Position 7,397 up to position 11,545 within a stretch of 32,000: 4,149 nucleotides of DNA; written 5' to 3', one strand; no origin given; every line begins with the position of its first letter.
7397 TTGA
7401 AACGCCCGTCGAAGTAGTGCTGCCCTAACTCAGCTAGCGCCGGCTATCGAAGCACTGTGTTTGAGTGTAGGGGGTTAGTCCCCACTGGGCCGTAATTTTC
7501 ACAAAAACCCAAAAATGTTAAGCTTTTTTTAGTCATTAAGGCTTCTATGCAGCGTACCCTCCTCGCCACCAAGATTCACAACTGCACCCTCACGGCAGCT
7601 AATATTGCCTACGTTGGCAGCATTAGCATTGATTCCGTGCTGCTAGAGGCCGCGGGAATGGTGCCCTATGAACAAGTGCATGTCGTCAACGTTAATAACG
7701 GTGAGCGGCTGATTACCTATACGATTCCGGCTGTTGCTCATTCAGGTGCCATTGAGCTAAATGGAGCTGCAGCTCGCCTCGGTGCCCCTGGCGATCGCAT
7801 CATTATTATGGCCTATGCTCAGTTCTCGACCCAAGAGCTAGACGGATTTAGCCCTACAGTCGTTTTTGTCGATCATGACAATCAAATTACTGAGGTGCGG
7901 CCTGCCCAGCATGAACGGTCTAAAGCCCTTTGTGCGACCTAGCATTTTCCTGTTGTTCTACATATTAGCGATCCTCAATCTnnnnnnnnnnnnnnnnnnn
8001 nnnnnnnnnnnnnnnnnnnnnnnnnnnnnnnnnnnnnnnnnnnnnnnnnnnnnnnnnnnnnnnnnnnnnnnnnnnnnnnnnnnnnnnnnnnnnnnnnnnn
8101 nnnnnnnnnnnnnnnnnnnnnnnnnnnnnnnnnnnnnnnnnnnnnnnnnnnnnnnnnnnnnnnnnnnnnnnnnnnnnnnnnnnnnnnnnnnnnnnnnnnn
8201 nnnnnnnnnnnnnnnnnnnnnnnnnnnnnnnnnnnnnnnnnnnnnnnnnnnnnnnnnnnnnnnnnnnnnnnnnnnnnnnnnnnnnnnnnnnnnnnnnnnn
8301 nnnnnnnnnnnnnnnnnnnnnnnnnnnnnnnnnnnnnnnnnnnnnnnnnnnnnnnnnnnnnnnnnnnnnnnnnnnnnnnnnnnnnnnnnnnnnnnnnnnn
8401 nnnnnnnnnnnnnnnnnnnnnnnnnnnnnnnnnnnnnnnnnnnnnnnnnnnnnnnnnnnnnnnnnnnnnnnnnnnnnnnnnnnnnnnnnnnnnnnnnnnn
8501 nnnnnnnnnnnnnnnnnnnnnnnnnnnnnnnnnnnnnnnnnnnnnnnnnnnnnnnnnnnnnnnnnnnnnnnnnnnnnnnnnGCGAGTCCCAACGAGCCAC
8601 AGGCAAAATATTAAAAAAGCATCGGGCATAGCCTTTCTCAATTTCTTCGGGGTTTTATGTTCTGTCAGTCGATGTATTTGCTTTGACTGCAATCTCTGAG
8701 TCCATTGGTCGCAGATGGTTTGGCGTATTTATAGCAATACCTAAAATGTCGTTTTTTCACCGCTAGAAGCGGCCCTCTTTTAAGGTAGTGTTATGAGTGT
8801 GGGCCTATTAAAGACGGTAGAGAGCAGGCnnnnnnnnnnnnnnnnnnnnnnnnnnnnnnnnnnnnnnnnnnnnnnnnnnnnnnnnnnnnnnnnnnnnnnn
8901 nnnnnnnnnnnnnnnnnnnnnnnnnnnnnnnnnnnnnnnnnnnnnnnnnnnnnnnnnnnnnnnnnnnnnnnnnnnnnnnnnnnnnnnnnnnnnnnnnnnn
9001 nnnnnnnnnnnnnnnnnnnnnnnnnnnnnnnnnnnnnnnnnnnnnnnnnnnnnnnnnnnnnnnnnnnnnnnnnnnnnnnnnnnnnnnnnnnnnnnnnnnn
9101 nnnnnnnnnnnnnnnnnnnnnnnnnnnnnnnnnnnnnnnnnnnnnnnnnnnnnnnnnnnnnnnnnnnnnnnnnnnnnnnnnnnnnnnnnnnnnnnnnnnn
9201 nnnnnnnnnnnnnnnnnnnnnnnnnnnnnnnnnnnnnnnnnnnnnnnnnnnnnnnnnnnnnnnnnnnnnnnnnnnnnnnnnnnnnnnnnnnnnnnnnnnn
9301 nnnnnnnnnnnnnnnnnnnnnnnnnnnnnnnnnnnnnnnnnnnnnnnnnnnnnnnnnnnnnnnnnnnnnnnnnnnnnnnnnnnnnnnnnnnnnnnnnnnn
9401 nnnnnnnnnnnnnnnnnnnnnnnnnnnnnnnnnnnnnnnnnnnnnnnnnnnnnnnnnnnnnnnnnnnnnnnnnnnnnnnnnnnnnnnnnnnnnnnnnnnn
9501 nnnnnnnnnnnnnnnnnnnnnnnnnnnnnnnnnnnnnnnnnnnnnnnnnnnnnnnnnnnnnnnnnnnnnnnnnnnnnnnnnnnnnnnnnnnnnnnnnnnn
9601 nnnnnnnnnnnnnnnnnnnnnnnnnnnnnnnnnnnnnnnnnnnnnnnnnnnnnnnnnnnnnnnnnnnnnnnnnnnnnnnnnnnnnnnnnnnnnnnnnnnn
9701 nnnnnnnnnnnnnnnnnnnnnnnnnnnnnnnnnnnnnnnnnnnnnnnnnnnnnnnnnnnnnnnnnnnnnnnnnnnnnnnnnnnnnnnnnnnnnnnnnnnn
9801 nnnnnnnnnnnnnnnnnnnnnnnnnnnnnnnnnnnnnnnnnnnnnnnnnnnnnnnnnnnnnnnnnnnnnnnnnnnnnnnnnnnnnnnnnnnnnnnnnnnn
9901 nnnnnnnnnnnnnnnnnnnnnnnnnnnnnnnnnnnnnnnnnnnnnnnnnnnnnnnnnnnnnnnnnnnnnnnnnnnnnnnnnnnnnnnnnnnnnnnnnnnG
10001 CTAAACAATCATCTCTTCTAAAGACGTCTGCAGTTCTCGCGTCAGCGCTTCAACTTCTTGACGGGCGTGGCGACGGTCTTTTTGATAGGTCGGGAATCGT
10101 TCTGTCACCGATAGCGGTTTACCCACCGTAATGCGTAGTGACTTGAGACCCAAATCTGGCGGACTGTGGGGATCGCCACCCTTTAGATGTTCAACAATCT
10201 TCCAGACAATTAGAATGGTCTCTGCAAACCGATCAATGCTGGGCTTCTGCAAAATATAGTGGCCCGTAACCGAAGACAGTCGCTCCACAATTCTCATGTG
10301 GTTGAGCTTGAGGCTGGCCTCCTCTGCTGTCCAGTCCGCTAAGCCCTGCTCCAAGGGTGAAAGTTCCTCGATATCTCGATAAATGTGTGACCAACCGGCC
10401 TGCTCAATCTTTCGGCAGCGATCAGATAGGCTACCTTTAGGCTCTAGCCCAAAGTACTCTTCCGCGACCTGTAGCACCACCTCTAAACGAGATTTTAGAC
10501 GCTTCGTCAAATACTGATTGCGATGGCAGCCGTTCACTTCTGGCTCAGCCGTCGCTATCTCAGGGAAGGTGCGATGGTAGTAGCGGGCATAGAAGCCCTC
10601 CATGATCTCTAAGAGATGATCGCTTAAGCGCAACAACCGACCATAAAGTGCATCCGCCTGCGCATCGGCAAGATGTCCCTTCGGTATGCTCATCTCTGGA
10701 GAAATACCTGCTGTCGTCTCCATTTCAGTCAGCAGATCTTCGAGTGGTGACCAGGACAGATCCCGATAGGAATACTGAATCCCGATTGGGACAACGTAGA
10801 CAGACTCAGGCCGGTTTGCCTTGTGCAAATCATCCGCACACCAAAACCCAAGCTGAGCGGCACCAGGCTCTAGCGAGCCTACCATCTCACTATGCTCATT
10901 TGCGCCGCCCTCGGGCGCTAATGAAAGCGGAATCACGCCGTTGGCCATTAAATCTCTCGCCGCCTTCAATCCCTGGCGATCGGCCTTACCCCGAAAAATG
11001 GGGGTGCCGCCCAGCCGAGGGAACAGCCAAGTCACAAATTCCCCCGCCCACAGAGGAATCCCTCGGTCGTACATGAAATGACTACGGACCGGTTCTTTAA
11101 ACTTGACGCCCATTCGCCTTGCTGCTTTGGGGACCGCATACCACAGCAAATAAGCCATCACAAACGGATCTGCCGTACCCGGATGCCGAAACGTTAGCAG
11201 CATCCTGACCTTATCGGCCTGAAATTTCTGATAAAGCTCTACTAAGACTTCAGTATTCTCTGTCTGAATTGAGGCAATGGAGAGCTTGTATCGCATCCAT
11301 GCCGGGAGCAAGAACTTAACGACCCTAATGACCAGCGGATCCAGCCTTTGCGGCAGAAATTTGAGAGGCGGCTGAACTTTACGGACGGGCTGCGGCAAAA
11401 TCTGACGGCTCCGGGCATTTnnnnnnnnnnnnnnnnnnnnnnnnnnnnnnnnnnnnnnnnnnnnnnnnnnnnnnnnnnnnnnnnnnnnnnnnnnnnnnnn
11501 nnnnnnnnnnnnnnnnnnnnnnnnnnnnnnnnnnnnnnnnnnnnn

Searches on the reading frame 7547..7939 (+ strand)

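Call 8: search_protein_families(library=pfam, proteins=[window:7547-7939:+], max_evalue=0.001)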
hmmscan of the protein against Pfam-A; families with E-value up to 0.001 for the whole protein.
window:7547-7939:+ (131 aa): 1 family
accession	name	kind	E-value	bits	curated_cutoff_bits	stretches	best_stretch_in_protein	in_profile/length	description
PF02261.22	Asp_decarbox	-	1.5e-46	157.5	25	1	1-114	1-114/115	Aspartate decarboxylase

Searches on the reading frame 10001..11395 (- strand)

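Call 8: search_protein_families(library=pfam, proteins=[window:10001-11395:-], max_evalue=0.001)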
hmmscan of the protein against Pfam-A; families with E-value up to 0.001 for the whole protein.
window:10001-11395:- (464 aa): 1 family
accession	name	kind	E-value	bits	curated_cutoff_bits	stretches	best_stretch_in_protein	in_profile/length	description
PF01553.26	Acyltransferase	-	0.00014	22.2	23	1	60-206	12-131/132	Acyltransferase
